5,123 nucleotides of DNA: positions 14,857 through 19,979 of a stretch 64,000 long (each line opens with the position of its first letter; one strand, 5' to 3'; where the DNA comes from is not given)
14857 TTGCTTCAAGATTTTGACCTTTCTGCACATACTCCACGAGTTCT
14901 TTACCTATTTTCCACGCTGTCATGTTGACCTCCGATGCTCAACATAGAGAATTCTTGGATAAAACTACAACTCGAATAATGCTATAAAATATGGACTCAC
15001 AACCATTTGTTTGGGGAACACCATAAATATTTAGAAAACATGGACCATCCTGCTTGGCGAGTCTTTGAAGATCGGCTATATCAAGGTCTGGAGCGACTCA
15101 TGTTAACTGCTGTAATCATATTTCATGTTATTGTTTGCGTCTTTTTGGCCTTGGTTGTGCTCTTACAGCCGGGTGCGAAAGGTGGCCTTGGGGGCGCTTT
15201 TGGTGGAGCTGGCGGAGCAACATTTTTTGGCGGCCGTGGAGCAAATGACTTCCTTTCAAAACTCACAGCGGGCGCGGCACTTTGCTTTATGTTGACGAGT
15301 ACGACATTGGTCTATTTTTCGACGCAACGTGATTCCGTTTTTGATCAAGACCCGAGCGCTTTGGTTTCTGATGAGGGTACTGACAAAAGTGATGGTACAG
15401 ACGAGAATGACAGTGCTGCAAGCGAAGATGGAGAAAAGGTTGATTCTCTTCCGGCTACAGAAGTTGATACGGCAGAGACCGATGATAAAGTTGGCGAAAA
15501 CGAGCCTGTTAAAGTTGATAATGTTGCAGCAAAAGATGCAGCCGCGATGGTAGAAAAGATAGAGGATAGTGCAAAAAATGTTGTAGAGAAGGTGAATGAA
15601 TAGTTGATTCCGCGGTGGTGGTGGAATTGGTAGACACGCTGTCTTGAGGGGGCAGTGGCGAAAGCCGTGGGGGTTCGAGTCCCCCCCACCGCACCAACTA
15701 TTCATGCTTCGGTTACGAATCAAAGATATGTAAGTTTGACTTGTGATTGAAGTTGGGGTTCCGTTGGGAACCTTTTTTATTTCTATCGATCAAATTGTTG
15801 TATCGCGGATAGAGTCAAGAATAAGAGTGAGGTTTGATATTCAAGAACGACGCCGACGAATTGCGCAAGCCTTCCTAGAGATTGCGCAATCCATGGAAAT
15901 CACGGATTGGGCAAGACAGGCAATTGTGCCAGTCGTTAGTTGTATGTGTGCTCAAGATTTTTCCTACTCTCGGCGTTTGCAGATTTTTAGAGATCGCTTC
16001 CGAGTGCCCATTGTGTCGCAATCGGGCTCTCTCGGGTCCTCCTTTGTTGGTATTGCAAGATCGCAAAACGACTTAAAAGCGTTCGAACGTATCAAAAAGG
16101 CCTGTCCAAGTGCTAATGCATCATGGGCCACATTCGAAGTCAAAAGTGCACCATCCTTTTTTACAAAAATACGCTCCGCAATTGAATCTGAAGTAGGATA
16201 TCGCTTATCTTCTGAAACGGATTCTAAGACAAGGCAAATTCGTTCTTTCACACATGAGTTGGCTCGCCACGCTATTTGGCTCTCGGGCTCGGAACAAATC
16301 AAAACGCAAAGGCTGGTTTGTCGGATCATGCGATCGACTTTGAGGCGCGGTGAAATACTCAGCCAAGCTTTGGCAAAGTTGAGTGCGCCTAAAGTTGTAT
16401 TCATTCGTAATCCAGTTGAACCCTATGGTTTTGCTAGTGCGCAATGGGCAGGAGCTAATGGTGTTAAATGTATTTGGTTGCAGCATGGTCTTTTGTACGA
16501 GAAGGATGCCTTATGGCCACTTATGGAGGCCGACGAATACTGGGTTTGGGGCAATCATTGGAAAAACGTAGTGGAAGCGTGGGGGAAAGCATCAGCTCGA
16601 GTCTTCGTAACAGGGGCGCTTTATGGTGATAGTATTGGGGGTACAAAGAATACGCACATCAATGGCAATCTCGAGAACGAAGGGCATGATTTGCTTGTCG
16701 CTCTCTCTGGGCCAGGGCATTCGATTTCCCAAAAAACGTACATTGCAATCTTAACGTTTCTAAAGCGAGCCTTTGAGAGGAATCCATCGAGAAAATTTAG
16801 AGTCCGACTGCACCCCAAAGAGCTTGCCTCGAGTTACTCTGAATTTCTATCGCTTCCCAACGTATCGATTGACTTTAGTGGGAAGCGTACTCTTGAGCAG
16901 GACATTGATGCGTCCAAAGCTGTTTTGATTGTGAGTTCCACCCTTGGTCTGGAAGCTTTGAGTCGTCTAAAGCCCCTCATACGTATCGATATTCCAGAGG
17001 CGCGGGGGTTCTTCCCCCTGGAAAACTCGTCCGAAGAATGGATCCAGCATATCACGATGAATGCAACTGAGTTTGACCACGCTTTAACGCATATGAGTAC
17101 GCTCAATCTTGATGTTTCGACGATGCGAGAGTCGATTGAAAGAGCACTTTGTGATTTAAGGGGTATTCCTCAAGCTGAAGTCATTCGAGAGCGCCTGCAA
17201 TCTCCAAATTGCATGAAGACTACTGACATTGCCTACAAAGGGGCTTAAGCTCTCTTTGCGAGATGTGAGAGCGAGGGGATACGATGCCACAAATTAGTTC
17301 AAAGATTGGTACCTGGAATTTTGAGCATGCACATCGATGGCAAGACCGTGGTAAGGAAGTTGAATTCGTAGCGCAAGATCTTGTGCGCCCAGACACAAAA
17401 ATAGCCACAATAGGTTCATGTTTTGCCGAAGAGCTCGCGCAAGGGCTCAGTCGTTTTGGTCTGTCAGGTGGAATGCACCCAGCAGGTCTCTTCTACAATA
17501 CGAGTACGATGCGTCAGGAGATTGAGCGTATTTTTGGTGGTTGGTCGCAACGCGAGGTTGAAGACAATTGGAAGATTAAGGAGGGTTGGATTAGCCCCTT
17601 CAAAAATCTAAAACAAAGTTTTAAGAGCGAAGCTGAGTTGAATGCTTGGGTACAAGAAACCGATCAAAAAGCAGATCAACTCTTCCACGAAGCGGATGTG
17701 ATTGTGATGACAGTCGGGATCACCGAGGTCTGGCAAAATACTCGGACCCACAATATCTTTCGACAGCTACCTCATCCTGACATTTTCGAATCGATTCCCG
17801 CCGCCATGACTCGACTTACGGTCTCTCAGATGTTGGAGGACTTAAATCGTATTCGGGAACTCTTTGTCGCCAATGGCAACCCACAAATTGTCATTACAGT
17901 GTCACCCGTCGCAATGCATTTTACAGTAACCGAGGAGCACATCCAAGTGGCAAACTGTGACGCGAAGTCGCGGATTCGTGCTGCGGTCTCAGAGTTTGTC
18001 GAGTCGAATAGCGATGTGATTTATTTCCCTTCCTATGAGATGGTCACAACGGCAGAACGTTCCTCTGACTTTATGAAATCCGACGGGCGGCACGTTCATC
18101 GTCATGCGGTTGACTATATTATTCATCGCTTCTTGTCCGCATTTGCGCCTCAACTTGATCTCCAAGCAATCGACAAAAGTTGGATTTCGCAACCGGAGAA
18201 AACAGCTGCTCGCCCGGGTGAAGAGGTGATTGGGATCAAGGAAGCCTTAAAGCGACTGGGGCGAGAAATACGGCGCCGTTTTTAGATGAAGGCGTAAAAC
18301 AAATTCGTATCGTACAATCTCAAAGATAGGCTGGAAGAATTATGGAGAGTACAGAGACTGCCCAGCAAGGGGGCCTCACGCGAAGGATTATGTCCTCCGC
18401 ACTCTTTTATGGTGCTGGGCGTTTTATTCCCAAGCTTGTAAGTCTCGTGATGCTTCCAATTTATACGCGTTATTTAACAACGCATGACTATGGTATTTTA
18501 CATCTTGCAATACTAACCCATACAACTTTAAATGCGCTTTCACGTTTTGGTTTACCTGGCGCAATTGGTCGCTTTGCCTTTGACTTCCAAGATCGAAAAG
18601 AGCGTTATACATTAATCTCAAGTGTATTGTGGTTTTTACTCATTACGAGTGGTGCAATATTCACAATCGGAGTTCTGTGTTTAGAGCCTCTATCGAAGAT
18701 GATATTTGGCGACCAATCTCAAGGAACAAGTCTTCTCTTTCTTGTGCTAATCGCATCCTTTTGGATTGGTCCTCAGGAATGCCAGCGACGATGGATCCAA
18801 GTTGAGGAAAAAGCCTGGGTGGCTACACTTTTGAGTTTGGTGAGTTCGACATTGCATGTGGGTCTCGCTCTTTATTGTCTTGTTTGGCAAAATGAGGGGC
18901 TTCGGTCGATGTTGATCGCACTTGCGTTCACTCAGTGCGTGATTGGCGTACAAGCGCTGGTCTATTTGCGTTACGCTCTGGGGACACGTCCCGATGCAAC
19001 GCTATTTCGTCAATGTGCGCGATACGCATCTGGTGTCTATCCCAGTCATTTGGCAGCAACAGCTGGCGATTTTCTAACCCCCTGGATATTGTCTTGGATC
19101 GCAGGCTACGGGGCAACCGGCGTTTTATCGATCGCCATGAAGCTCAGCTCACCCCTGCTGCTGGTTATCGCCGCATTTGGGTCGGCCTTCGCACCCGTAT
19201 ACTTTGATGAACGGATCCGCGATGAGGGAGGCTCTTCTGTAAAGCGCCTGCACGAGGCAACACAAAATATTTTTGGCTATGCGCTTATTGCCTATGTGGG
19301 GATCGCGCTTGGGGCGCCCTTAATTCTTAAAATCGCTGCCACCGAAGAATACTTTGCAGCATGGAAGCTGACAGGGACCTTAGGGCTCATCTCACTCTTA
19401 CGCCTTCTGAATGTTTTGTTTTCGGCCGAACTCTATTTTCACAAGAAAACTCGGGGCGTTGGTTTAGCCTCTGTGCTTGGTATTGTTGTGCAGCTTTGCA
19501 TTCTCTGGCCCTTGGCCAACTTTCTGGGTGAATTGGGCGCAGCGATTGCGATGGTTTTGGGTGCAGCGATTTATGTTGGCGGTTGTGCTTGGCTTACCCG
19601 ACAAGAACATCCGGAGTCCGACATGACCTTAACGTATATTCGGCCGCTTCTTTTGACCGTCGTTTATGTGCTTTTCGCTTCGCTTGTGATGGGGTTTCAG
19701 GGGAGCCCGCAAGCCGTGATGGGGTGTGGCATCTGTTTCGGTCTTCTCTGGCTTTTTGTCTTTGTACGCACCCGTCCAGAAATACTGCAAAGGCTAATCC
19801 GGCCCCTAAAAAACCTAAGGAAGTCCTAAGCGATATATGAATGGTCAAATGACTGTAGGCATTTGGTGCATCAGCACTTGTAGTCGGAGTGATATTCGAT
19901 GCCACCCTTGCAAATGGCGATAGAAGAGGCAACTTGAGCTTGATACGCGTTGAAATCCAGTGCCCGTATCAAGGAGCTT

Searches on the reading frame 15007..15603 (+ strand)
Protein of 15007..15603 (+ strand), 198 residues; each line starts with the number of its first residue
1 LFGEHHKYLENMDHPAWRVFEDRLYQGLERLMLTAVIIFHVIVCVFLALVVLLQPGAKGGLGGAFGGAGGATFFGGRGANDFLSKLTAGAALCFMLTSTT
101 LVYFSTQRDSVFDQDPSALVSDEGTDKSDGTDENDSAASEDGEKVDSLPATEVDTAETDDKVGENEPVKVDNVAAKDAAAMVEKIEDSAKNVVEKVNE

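Call 93: search_protein_families(library=pfam, proteins=[window:15007-15603:+], max_evalue=0.00001)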
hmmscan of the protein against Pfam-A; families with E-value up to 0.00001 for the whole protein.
window:15007-15603:+ (198 aa): 1 family
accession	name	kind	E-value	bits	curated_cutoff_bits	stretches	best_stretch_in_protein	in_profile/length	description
PF03840.19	SecG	-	1.4e-20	73.6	29.2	1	36-103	2-69/70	Preprotein translocase SecG subunit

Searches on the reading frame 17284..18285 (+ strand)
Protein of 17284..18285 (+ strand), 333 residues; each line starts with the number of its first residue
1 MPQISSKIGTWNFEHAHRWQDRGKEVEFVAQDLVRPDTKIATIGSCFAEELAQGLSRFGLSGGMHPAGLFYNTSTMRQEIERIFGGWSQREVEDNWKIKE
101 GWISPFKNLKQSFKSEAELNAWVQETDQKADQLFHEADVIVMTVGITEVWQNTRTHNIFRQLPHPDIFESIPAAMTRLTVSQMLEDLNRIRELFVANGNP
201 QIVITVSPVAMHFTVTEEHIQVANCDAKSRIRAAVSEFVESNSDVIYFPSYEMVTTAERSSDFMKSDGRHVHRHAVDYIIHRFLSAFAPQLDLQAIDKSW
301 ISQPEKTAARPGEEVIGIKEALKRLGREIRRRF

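Call 93: search_protein_families(library=pfam, proteins=[window:17284-18285:+], max_evalue=0.00001)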
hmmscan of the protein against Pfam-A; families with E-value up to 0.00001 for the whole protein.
window:17284-18285:+ (333 aa): 1 family
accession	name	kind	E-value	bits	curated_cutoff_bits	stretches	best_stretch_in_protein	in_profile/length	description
PF08885.17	GSCFA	-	2.1e-44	152.5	25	1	39-283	1-237/237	GSCFA family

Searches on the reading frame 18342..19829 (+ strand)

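Call 93: search_protein_families(library=pfam, proteins=[window:18342-19829:+], max_evalue=0.00001)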
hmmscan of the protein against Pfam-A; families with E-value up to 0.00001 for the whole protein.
window:18342-19829:+ (495 aa): 2 families
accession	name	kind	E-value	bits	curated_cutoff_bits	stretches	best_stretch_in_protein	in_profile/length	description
PF01943.22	Polysacc_synt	-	6.7e-17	62.2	28.2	1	20-286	5-269/274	Polysaccharide biosynthesis protein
PF13440.11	Polysacc_synt_3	-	8.5e-08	32.2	23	1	42-285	3-234/293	Polysaccharide biosynthesis protein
